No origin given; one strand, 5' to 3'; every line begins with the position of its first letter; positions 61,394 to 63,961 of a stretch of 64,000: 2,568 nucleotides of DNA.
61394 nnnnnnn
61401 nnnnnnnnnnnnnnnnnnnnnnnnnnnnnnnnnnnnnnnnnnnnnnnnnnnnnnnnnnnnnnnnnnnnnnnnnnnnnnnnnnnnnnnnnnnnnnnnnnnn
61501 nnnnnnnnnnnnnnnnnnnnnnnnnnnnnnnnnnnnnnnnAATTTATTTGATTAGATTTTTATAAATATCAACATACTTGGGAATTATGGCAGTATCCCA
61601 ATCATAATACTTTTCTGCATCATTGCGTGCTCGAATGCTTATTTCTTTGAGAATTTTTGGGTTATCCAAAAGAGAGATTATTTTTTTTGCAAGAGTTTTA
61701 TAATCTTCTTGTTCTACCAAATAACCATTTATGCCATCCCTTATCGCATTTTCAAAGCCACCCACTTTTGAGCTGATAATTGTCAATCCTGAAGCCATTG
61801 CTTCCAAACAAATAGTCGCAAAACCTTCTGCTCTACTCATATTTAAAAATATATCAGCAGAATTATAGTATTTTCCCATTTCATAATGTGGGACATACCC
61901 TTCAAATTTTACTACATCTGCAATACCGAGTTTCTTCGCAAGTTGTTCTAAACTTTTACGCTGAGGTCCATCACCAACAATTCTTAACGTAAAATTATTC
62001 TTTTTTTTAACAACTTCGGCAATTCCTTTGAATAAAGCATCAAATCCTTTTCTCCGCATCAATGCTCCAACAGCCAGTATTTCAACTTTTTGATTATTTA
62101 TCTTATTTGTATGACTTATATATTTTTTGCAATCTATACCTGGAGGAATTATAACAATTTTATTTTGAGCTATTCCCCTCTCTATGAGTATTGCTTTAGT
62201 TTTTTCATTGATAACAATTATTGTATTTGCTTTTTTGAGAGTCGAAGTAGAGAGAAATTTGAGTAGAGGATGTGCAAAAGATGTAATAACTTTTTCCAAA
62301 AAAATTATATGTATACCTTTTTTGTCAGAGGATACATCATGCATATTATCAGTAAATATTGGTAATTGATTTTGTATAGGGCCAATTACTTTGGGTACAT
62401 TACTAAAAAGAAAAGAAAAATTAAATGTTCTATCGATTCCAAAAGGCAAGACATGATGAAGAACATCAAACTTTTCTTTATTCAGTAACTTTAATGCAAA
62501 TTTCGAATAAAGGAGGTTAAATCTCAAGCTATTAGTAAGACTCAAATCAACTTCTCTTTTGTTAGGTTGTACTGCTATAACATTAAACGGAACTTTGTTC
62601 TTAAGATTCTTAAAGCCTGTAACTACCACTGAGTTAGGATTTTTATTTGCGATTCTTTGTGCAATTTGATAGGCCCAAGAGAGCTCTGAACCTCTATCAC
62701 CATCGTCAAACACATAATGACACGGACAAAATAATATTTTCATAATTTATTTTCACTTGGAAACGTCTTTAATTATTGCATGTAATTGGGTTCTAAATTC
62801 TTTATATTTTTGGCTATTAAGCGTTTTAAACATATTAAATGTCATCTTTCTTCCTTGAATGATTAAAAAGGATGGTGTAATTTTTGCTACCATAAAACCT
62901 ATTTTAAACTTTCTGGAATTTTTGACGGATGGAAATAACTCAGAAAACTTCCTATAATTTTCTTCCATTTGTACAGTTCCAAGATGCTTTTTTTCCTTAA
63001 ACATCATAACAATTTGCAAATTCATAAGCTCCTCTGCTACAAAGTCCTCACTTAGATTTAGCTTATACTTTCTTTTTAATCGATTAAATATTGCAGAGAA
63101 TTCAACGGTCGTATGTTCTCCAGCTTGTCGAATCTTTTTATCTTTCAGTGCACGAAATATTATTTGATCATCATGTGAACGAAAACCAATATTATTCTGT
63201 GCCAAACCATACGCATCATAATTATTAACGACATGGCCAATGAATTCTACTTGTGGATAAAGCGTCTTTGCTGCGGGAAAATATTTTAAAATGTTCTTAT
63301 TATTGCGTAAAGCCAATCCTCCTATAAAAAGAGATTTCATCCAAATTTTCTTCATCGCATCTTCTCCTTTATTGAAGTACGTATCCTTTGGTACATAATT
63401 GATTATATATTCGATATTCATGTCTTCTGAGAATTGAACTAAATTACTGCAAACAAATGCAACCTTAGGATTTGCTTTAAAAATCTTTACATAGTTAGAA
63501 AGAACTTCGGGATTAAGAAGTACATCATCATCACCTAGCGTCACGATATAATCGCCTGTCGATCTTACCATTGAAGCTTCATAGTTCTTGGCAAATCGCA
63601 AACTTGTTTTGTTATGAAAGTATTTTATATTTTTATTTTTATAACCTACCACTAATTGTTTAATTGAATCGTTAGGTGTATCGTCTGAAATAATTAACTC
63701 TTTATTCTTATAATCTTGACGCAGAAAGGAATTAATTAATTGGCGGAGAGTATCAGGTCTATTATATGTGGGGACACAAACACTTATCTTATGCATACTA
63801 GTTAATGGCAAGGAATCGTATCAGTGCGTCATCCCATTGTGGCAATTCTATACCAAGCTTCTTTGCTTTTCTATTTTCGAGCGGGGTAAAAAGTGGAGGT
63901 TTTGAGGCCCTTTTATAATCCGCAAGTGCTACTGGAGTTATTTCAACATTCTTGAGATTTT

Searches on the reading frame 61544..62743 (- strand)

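Call 12: search_protein_families(library=pfam, proteins=[window:61544-62743:-], max_evalue=0.001)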
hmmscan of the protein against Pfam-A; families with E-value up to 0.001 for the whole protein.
window:61544-62743:- (399 aa): 5 families
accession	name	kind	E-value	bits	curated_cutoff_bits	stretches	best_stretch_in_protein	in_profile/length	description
PF00534.26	Glycos_transf_1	-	2.6e-40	138.2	26.4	1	212-374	8-171/172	Glycosyl transferases group 1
PF13692.12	Glyco_trans_1_4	-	8.9e-36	123.7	27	1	221-361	3-142/142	Glycosyl transferases group 1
PF13524.12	Glyco_trans_1_2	-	1.3e-12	48.3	25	1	243-383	7-136/144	Glycosyl transferase-like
PF13439.12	Glyco_transf_4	-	1.5e-10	41.8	28.5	1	151-206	113-169/170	Glycosyltransferase Family 4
PF20706.3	GT4-conflict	-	2.7e-10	40.2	26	1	188-385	166-381/385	Family 4 Glycosyltransferase in conflict systems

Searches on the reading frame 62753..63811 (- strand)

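Call 12: search_protein_families(library=pfam, proteins=[window:62753-63811:-], max_evalue=0.001)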
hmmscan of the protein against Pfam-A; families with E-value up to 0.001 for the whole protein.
window:62753-63811:- (352 aa): 3 families
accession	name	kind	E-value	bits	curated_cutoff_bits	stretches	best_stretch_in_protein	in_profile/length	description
PF00535.33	Glycos_transf_2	-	4.4e-25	89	23.3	1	10-149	1-140/168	Glycosyl transferase family 2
PF13641.12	Glyco_tranf_2_3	-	1.4e-09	38.8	27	1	8-121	2-120/230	Glycosyltransferase like family 2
PF13712.12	Glyco_tranf_2_5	-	0.00039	20.7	27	0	68-117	36-85/210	Glycosyltransferase like family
